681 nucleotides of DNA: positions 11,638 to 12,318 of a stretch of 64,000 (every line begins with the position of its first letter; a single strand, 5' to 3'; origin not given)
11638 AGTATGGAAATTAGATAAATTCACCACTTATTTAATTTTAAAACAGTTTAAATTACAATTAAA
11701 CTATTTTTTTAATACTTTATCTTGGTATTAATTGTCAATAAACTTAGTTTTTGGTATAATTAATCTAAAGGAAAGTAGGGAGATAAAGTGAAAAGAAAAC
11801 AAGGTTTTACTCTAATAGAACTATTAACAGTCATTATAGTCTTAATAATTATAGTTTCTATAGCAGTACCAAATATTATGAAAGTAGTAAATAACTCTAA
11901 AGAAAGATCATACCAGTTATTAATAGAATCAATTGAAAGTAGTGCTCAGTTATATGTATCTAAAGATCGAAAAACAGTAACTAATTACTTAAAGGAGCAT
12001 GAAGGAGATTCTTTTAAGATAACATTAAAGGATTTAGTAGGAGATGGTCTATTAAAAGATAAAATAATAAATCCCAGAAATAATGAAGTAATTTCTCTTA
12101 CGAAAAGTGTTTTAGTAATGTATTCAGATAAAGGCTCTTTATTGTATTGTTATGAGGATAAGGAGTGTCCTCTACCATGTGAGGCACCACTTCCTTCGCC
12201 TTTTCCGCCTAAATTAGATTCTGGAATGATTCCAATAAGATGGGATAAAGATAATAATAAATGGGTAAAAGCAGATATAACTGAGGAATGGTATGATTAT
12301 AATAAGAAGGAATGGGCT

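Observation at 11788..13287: The DGR diversifies a type-IV-pilin-like protein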

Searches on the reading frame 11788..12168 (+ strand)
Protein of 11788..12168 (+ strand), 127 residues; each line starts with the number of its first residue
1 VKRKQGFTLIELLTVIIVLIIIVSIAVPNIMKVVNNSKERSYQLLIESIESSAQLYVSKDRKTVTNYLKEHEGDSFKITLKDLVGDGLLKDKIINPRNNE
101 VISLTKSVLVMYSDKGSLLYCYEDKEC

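Call 70: predict_structure(alignment_id=A4)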
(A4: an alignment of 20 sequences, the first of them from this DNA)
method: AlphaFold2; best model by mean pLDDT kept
length: 127 residues; sequences in the alignment: 20
mean_pLDDT: 89.9   pTM: 0.73
mean pLDDT of the five models: 89.9, 89.2, 88.8, 88.7, 88.1
residues with pLDDT >= 90: 84; 70-90: 37; 50-70: 5; < 50: 1
segments of 3 or more residues with pLDDT < 50: none
pLDDT, mean of each block of 10 residues (from residue 1): 67 92 89 91 96 96 90 90 97 94 95 89 81
secondary structure, 60 per line:
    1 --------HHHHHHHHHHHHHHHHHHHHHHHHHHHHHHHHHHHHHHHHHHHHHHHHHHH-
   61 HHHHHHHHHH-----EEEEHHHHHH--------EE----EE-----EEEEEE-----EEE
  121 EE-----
elements in order: H9-59 H61-70 E76-79 H80-85 E107-112 E118-122

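Call 72: fold_search(model_id=the predicted structure, library=pdb)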
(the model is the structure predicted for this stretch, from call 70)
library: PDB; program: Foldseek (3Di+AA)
matches with E <= 10: 145; with E <= 0.001: 0
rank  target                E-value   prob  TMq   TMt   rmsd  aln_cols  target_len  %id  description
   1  3v47_C                1.0e+00  0.15  0.15  0.07   6.9        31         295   16  Crystal structure of the N-terminal fragment of zebrafish TLR5 in complex with Salmonella flagellin (released 2012-02-29)
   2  1kfq_A                1.3e+00  0.07  0.16  0.06  10.1        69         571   13  Crystal Structure of Exocytosis-Sensitive Phosphoprotein, pp63/parafusin (Phosphoglucomutse) from Paramecium. OPEN FOR (released 2002-01-16)
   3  4xaq_B                1.4e+00  0.06  0.15  0.05  10.5        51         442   14  mGluR2 ECD and mGluR3 ECD with ligands (released 2015-02-04)
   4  3cir_M                1.7e+00  0.06  0.17  0.06   8.4        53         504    9  E. coli Quinol fumarate reductase FrdA T234A mutation (released 2008-04-01)
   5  8hno_B                2.1e+00  0.06  0.18  0.17  14.7        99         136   13  Archaeal transcription factor Wild type (released 2023-09-13)
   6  9bct_A                2.5e+00  0.03  0.15  0.02  17.7        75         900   11  Cryo-EM structure of Thermococcus kodakarensis FttA-dependent transcription pre-termination complex containing 44 nt R (released 2024-07-31)
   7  7e2w_D                2.9e+00  0.02  0.15  0.06  15.6       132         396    9  Crystal structure of isocitrate dehydrogenase from Ostreococcus tauri in complex with isocitrate and magnesium(II) (released 2021-05-19)
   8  2xha_A                3.2e+00  0.02  0.10  0.07   9.8        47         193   17  Crystal Structure of Domain 2 of Thermotoga maritima N-utilization Substance G (NusG) (released 2011-06-29)
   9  1zkd_A                3.4e+00  0.07  0.13  0.05   4.5        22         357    9  X-Ray structure of the putative protein Q6N1P6 from Rhodopseudomonas palustris at the resolution 2.1 A , Northeast Str (released 2005-05-10)
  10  4uon_A                3.4e+00  0.03  0.15  0.13  11.6        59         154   20  Crystal structure of C-terminal truncated (110-265) Aura virus capsid protease. (released 2014-06-18)
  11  4zpj                  3.7e+00  0.04  0.14  0.06  10.8        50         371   14  ABC transporter substrate-binding protein from Sphaerobacter thermophilus (released 2015-05-20)
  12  7u5o_A                3.7e+00  0.03  0.13  0.14  21.1        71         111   11  CRYSTAL STRUCTURE OF THE BONE MORPHOGENETIC PROTEIN RECEPTOR TYPE 2 LIGAND BINDING DOMAIN IN COMPLEX WITH ACTIVIN-B (released 2022-06-22)
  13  1z1a_A                3.9e+00  0.06  0.12  0.13   6.6        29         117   17  S. cerevisiae Sir1 ORC-interaction domain (released 2005-06-07)
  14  5cnj_B                3.9e+00  0.03  0.15  0.05  10.7        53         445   13  mGlur2 with glutamate analog (released 2015-09-09)
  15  7ath                  4.2e+00  0.06  0.16  0.15   6.6        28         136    7  Crystal structure of UipA (released 2021-10-06)
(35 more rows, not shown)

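Call 73: search_solved_structures(query=A4, max_evalue=0.01, show_alignments=2)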
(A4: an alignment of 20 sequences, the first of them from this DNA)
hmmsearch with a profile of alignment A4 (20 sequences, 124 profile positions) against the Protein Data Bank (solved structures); distinct sequences matched with E-value up to 0.01: 17.
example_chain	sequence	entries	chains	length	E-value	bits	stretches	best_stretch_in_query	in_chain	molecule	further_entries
9egp_A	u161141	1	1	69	1.2e-09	41.3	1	3-61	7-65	Geopilin domain 1 protein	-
8tj2_C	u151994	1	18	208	6.7e-08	35.7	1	7-64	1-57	Type IV major pilin protein PilA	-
8pfb_G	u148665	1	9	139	9.4e-08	35.2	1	7-62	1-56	Type IV pilin PilE1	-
7tgg_A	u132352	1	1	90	2.8e-07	33.7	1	3-58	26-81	Geopilin domain 1 protein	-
9lab_B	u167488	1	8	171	4e-07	33.2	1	1-40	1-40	MSHA major pilin subunit MshA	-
5wda_A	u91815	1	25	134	2e-06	30.9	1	7-69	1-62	General secretion pathway protein G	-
8qqj_J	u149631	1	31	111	2.9e-06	30.4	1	7-54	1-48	Type IV narrow pilus major component PilA5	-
6xxe_A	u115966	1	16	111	3.5e-06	30.1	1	7-53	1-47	Uncharacterized protein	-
8tum_e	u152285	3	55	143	8e-06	29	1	7-55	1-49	Type IV major pilin protein PilA | Pilin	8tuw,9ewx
6xxd_A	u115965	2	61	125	1.2e-05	28.4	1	7-76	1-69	PilA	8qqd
9laa_A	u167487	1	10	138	1.8e-05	27.8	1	3-38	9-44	Type IV pilin protein PilA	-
2m7g_A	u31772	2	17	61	3.4e-05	26.9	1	7-60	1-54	Geopilin domain 1 protein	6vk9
1oqw_A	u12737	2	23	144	3.7e-05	26.8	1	7-54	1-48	Fimbrial protein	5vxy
8tob_GA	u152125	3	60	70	0.00027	24.1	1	8-41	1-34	Fimbrial protein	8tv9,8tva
3sok_A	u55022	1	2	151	0.0017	21.5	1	7-38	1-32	Fimbrial protein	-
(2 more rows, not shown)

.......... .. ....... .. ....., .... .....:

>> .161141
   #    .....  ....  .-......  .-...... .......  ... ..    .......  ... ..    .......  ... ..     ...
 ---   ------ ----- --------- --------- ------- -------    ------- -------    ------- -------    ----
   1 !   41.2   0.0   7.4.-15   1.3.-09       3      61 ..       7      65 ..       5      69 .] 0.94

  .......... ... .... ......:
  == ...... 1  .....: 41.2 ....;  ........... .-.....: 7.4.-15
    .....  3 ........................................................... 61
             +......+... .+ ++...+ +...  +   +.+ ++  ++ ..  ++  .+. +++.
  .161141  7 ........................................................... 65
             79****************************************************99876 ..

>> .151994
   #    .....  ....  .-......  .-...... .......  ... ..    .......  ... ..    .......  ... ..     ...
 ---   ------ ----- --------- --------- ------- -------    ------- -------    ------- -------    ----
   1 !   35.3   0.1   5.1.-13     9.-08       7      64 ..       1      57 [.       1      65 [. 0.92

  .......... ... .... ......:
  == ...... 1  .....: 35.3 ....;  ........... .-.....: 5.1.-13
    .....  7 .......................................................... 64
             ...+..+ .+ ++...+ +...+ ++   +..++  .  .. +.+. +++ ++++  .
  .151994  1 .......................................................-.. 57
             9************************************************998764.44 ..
